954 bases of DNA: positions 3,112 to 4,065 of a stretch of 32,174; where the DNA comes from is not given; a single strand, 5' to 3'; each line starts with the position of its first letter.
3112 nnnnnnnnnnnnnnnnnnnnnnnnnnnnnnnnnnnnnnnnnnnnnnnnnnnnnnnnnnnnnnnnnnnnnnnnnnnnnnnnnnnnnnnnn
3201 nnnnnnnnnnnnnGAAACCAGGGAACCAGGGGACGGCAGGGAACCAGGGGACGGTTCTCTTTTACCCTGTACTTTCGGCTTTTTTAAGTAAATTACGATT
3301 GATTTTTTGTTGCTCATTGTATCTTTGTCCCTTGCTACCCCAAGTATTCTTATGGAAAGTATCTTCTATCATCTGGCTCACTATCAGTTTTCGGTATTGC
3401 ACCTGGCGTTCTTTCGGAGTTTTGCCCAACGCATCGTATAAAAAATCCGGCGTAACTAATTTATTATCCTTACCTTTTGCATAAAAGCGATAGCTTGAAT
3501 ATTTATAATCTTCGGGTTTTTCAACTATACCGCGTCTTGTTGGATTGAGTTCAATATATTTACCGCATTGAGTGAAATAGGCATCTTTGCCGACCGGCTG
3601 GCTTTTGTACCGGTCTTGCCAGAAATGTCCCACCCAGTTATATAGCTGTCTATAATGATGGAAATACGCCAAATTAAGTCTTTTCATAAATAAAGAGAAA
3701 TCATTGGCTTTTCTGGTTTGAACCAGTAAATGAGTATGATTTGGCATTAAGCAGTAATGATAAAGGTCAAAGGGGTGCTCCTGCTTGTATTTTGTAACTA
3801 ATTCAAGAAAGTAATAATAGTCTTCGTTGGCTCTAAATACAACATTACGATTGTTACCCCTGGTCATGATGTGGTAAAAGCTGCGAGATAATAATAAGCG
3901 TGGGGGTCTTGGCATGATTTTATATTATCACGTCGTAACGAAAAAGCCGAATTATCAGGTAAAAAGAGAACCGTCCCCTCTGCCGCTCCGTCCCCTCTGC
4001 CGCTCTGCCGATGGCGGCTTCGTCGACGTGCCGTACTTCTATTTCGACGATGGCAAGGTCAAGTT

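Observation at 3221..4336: RAYT-type Y1 transposase enclosed by inverted 38-nt repeats whose outer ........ ends carry locus-specific tandem duplications (REPtron-like system)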

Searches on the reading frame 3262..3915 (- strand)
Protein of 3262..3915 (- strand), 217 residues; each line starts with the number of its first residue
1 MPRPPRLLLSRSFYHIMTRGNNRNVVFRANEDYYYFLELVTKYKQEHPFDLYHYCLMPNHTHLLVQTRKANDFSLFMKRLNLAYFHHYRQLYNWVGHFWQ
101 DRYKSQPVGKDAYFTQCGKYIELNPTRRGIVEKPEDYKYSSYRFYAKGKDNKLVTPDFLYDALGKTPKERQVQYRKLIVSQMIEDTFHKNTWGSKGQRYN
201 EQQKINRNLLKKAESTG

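Call 6: search_protein_families(library=pfam, proteins=[window:3262-3915:-], max_evalue=0.01)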
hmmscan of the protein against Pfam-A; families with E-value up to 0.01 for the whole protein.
window:3262-3915:- (217 aa): 1 family
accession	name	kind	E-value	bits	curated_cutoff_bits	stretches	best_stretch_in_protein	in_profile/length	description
PF01797.21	Y1_Tnp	-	5.1e-18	65.8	23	1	13-122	6-119/121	Transposase IS200 like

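Call 13: find_encoding_contigs(protein=window:3262-3915:-, flank=10000, max_places=10)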
Protein window:3262-3915:- (217 aa): 21 contigs read that carry it; 10 places shown.
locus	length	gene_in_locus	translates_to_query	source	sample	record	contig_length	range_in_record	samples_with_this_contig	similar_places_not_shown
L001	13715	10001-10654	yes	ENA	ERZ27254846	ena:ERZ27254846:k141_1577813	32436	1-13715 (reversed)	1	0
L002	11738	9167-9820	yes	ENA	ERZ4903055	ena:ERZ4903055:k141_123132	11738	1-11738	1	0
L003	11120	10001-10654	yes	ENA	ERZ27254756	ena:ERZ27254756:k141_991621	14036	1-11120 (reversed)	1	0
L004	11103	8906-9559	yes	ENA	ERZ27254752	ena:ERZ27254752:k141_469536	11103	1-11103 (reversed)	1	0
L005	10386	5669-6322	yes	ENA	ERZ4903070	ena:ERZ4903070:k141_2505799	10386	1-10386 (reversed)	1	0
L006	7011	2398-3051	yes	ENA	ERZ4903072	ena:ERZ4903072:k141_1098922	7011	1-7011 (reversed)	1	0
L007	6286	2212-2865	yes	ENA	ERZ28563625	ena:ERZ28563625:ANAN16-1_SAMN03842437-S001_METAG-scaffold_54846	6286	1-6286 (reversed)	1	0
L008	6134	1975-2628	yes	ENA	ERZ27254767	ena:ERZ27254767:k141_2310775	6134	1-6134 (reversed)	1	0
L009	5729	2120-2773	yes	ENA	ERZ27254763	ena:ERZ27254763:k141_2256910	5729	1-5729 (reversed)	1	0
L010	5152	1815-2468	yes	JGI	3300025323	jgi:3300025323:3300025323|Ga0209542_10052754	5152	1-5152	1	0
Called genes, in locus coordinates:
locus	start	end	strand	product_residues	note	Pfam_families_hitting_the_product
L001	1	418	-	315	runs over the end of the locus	PF01180:DHO_dh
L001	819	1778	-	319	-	PF01368:DHH, PF02272:DHHA1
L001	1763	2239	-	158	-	-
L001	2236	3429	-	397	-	PF21710:Spt6_S1 (faint), PF23459:S1_RRP5 (faint), PF13509:S1_2 (faint), PF00575:S1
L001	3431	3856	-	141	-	-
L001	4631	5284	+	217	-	PF04542:Sigma70_r2, PF08281:Sigma70_r4_2 (weak)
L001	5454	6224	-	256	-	PF01061:ABC2_membrane, PF12698:ABC2_membrane_3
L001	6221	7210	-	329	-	PF00005:ABC_tran, PF13304:AAA_21, PF13732:DrrA1-3_C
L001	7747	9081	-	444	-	PF00496:SBP_bac_5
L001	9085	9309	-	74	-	PF03840:SecG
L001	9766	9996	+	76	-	-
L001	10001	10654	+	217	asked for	PF01797:Y1_Tnp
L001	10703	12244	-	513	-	PF17764:PriA_3primeBD, PF00270:DEAD (weak)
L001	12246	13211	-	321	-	PF01018:GTP1_OBG, PF01926:MMR_HSR1, PF02421:FeoB_N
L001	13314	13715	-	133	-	?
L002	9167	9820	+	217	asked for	PF01797:Y1_Tnp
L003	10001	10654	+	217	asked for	PF01797:Y1_Tnp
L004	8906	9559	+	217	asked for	PF01797:Y1_Tnp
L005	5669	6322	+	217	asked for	PF01797:Y1_Tnp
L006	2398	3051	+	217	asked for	PF01797:Y1_Tnp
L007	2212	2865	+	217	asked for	PF01797:Y1_Tnp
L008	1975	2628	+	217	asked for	PF01797:Y1_Tnp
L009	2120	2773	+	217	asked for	PF01797:Y1_Tnp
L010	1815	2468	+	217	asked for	PF01797:Y1_Tnp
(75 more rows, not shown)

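Call 14: search_protein_families(library=ncbifam, proteins=[window:3262-3915:-], max_evalue=0.01)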
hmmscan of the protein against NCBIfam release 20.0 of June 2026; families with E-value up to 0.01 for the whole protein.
window:3262-3915:- (217 aa): 2 families
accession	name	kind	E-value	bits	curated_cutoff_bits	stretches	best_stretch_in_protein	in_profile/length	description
NF047646.1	REP_Tyr_transpos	equivalog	2.6e-21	76.1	80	1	6-140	4-146/146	REP-associated tyrosine transposase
NF033573.1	transpos_IS200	equivalog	0.00017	21.8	55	1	14-121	13-124/126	IS200/IS605 family transposase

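Call 21: search_solved_structures(query=window:3262-3915:-, max_evalue=1, show_alignments=3)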
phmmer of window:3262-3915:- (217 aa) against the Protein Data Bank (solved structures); distinct sequences matched with E-value up to 1: 3.
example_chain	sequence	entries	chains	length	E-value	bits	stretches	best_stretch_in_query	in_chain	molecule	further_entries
4er8_A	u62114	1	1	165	1.3e-06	31.9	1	31-147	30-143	TnpArep for protein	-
2xm3_A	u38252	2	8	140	0.84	13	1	50-123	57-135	TRANSPOSASE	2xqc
2xma_A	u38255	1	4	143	0.89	12.9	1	50-123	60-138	TRANSPOSASE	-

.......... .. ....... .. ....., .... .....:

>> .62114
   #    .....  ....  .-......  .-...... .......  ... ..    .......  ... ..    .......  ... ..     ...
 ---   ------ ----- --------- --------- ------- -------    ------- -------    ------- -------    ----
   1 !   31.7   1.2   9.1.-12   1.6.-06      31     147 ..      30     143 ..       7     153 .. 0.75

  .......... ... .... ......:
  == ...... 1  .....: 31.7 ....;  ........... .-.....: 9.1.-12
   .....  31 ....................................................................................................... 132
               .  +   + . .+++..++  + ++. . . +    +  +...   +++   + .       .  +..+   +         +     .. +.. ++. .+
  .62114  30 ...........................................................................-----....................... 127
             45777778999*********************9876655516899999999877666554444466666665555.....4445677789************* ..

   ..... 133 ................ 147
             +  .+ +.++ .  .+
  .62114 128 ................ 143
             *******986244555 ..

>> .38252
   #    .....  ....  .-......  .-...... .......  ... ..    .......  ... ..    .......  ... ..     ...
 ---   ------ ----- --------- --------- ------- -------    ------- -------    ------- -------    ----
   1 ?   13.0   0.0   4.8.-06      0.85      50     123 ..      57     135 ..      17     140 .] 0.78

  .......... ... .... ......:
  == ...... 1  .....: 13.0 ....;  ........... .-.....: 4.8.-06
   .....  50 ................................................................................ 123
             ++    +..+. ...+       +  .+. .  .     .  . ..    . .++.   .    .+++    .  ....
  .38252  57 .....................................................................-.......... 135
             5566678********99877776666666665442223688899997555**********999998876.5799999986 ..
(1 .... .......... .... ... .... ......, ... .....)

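Call 50: find_homologous_proteins(query=window:3262-3915:-, max_evalue=1e-20)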
Query window:3262-3915:- (217 aa): 900 proteins with E <= 1e-20 among 971 candidates; the best 120 are listed.
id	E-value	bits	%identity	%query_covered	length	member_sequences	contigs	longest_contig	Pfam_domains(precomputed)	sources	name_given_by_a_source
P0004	2.0e-142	491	100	97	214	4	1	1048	PF01797.22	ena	-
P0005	7.9e-104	365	70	100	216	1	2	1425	PF01797.22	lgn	-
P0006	6.4e-103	362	73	95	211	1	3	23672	PF01797.22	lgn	-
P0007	1.0e-102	361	70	97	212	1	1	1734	PF01797.22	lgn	-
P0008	2.3e-102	360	69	98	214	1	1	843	PF01797.22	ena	-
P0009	4.1e-101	356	70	97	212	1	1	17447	PF01797.22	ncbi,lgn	-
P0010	1.1e-100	354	68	98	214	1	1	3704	PF01797.22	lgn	-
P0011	1.3e-100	354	68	97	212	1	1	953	PF01797.22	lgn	-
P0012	6.6e-100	352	77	93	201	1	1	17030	PF01797.22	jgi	jgi:putative transposase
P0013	8.2e-100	352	70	95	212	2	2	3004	PF01797.22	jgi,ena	-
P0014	8.4e-100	351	70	95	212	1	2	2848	PF01797.22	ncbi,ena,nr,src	ncbi:MAG TPA: transposase [Patescibacteria group bacterium]|nr:transposase [Patescibacteria group ba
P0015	3.1e-99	350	70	95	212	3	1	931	PF01797.22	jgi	-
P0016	4.5e-99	349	71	95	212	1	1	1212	PF01797.22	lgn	-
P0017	6.2e-99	349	67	97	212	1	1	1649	PF01797.22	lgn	-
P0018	6.2e-99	349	70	95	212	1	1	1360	PF01797.22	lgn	-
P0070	7.0e-92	326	62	99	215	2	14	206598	PF01797.22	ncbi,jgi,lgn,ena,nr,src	ncbi:MAG TPA: transposase [Patescibacteria group bacterium]|nr:transposase [Patescibacteria group ba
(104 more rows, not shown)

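Call 51: find_encoding_contigs(protein=P0070, flank=3000, max_places=10)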
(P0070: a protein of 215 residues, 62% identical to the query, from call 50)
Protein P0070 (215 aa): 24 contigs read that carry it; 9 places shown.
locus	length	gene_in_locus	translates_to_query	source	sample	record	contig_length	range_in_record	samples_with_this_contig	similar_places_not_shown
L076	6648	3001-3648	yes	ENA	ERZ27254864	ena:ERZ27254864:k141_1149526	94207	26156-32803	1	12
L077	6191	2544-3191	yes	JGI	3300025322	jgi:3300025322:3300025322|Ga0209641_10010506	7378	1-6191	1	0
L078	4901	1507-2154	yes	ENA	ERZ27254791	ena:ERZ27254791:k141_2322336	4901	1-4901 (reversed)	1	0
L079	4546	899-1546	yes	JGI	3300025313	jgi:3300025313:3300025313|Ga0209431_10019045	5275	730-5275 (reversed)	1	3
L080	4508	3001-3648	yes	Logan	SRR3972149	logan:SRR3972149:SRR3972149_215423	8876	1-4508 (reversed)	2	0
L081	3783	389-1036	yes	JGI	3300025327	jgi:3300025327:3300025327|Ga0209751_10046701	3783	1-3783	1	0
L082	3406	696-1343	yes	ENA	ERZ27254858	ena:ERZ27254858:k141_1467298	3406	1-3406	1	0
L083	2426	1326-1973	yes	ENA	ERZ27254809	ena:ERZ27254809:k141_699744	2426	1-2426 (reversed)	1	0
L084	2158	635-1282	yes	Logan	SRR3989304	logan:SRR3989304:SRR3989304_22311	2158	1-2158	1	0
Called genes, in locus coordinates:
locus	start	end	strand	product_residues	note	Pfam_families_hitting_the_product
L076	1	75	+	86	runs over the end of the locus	-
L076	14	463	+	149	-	-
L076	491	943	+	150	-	-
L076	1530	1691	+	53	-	-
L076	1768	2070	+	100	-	-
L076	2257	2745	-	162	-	-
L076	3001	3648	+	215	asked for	PF01797:Y1_Tnp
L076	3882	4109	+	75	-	PF04255:DUF433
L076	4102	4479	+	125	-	PF18480:DUF5615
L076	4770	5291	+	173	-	-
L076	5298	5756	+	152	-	-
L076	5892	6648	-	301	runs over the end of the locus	-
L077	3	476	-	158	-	?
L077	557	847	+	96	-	-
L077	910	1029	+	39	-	-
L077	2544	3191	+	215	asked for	PF01797:Y1_Tnp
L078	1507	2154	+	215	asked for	PF01797:Y1_Tnp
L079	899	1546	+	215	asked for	PF01797:Y1_Tnp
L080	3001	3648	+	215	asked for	PF01797:Y1_Tnp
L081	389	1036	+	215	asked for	PF01797:Y1_Tnp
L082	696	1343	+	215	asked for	PF01797:Y1_Tnp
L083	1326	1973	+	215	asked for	PF01797:Y1_Tnp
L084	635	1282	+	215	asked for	PF01797:Y1_Tnp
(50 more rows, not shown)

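Call 62: search_solved_structures(query=A1, max_evalue=0.01, show_alignments=1)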
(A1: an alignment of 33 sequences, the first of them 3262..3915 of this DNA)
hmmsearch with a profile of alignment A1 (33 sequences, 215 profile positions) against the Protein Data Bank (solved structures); distinct sequences matched with E-value up to 0.01: 1.
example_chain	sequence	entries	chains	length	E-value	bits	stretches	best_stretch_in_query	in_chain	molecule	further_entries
4er8_A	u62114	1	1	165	6.5e-08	36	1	21-143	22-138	TnpArep for protein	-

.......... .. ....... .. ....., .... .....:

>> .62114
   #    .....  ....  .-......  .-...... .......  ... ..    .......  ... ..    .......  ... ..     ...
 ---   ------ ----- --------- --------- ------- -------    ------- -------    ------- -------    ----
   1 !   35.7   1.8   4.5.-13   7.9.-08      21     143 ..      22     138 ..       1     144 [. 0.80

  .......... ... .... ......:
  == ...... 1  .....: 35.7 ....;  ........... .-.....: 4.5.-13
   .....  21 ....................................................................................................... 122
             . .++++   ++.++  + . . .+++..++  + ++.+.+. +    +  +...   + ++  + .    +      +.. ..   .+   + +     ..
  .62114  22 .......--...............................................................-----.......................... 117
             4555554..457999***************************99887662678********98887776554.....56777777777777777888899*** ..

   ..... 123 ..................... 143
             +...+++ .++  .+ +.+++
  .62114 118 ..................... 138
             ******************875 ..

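Call 69: search_dna_similar(query=window:3262-3915:-, collection=plasmids, mode=protein, max_evalue=1e-8, max_rows=25)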
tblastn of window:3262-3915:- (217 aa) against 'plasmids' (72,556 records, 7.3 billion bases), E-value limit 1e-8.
Records with a match: 27; places in all: 32; records where one place covers at least 80% of the query: 21.
Best place of each record, by identity: <60% 27.
By first word of the organism name: Paraburkholderia 8; Skermanella 3; Nostoc 3; Rhodospirillum 2; Pseudoalteromonas 1; Pseudomonas 1; Iodobacter 1; Cylindrospermopsis 1; Legionella 1; Sporomusa 1; and 5 more.
By predicted mobility (MOB-suite, as given by PLSDB): non-mobilizable 18; mobilizable 5; conjugative 4.
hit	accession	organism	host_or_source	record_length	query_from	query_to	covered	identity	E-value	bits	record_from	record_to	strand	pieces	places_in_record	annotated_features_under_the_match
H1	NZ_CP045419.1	Pseudoalteromonas sp. THAF3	pure culture,Surface of a polyethylene ...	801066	1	202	93%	36.8%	1e-30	125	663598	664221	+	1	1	none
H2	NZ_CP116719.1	Pseudomonas aeruginosa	Homo sapiens,urine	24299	1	217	100%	32.4%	3e-24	107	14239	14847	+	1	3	transposase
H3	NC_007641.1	Rhodospirillum rubrum ATCC 11170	-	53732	1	185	85%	37.8%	2e-28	119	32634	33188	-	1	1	transposase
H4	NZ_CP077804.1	Rhodospirillum rubrum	cell culture,culture collection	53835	1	185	85%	37.8%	2e-28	119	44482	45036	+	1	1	transposase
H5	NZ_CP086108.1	Skermanella mucosa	single cell,crude oil contaminated ...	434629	1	209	96%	33.2%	5e-32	129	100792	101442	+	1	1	transposase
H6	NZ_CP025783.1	Iodobacter fluviatilis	whole organism,Glacial lake sediment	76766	1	186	86%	36.8%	8e-34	134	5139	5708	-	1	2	transposase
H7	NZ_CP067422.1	Skermanella sp. TT6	Homo sapiens,single cell,skin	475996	1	185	85%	36.2%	4e-31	126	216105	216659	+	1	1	transposase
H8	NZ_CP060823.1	Cylindrospermopsis curvispora GIHE-G1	Water for algae observation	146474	1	204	94%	31.8%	1e-14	79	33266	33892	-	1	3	transposase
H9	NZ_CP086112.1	Skermanella rosea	single cell,hydrocarbon-contaminated ...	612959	1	177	82%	36.2%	5e-30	123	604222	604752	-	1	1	transposase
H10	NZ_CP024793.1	Nostoc flagelliforme CCNUN1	cell culture,desert soil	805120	1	194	89%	31.2%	6e-15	80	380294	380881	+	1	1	transposase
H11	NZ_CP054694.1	Nostoc edaphicum CCNP1411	-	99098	1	175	81%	33.5%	6e-14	77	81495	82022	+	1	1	transposase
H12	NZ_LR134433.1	Legionella adelaidensis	environmental,Cooling tower water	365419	1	142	65%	39.4%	7e-24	105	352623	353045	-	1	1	transposase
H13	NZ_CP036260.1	Sporomusa termitida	whole organism,intestinal contents of ...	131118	1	164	76%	34.1%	2e-20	96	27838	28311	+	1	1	transposase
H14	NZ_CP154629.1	Acetoanaerobium noterae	cell culture,Sludge of a digestion ...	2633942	1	142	65%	35.2%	2e-23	104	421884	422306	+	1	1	none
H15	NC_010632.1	Nostoc punctiforme PCC 73102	-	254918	1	156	72%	31.4%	6e-12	71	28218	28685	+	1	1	none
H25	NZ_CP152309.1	Vibrio tritonius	-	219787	14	164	70%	29.7%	8e-12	71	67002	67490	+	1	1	transposase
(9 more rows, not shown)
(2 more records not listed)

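Call 70: get_annotated_region(hit=H2, flank=600)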
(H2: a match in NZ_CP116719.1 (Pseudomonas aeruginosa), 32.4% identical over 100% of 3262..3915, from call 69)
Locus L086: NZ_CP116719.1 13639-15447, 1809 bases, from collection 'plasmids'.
description: Pseudomonas aeruginosa strain 2858 plasmid unnamed1
organism: Pseudomonas aeruginosa (NCBI taxid 287)
taxonomy: Bacteria; Pseudomonadota; Gammaproteobacteria; Pseudomonadales; Pseudomonadaceae; Pseudomonas; Pseudomonas aeruginosa
host: -; source: Homo sapiens,urine; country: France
typing (MOB-suite, as given by PLSDB): non-mobilizable
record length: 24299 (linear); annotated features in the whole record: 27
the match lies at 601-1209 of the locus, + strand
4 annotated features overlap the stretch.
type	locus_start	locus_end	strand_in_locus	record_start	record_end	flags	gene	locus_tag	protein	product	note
CDS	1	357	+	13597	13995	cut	-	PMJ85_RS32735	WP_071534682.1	hypothetical protein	-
CDS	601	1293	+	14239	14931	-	-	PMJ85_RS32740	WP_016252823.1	transposase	-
CDS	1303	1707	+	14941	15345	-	-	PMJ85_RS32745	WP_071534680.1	DNA/RNA non-specific endonuclease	-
CDS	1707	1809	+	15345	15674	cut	-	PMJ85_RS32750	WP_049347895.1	hypothetical protein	-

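Call 71: get_annotated_region(hit=H6, flank=600)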
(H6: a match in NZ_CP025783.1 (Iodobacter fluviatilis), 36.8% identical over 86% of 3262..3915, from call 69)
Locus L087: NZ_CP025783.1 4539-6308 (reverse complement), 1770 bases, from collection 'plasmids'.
description: Iodobacter fluviatilis strain PCH194 plasmid pl1, complete sequence
organism: Iodobacter fluviatilis (NCBI taxid 537)
taxonomy: Bacteria; Pseudomonadota; Betaproteobacteria; Neisseriales; Chitinibacteraceae; Iodobacter; Iodobacter fluviatilis
host: -; source: whole organism,Glacial lake sediment; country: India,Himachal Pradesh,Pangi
typing (MOB-suite, as given by PLSDB): mobilizable; relaxase MOBP
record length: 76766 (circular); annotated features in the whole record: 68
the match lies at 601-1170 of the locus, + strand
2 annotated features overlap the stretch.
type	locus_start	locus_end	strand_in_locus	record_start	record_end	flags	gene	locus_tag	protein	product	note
CDS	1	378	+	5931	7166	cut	-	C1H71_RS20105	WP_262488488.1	type II toxin-antitoxin system HipA family toxin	-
CDS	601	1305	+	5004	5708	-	-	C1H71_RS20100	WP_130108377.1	transposase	GO:0006313 - DNA transposition [Evidence IEA]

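Call 72: get_annotated_region(hit=H3, flank=600)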
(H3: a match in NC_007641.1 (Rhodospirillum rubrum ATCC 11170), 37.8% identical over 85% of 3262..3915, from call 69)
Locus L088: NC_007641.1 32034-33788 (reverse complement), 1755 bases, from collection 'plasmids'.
description: Rhodospirillum rubrum ATCC 11170 plasmid unnamed, complete sequence
organism: Rhodospirillum rubrum ATCC 11170 (NCBI taxid 269796)
taxonomy: Bacteria; Pseudomonadota; Alphaproteobacteria; Rhodospirillales; Rhodospirillaceae; Rhodospirillum; Rhodospirillum rubrum; Rhodospirillum rubrum ATCC 11170
host: -; source: -; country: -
typing (MOB-suite, as given by PLSDB): non-mobilizable; replicon rep_cluster_1063
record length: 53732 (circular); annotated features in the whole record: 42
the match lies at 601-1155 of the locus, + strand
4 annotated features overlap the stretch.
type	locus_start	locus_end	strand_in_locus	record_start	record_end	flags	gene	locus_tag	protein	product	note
CDS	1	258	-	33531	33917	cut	-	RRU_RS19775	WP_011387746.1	type II toxin-antitoxin system death-on-curing family toxin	-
CDS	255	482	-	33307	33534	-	-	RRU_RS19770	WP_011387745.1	transcriptional regulator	-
CDS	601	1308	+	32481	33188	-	-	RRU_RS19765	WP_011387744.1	transposase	GO:0006313 - DNA transposition [Evidence IEA]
CDS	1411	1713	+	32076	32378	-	-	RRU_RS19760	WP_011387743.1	hypothetical protein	-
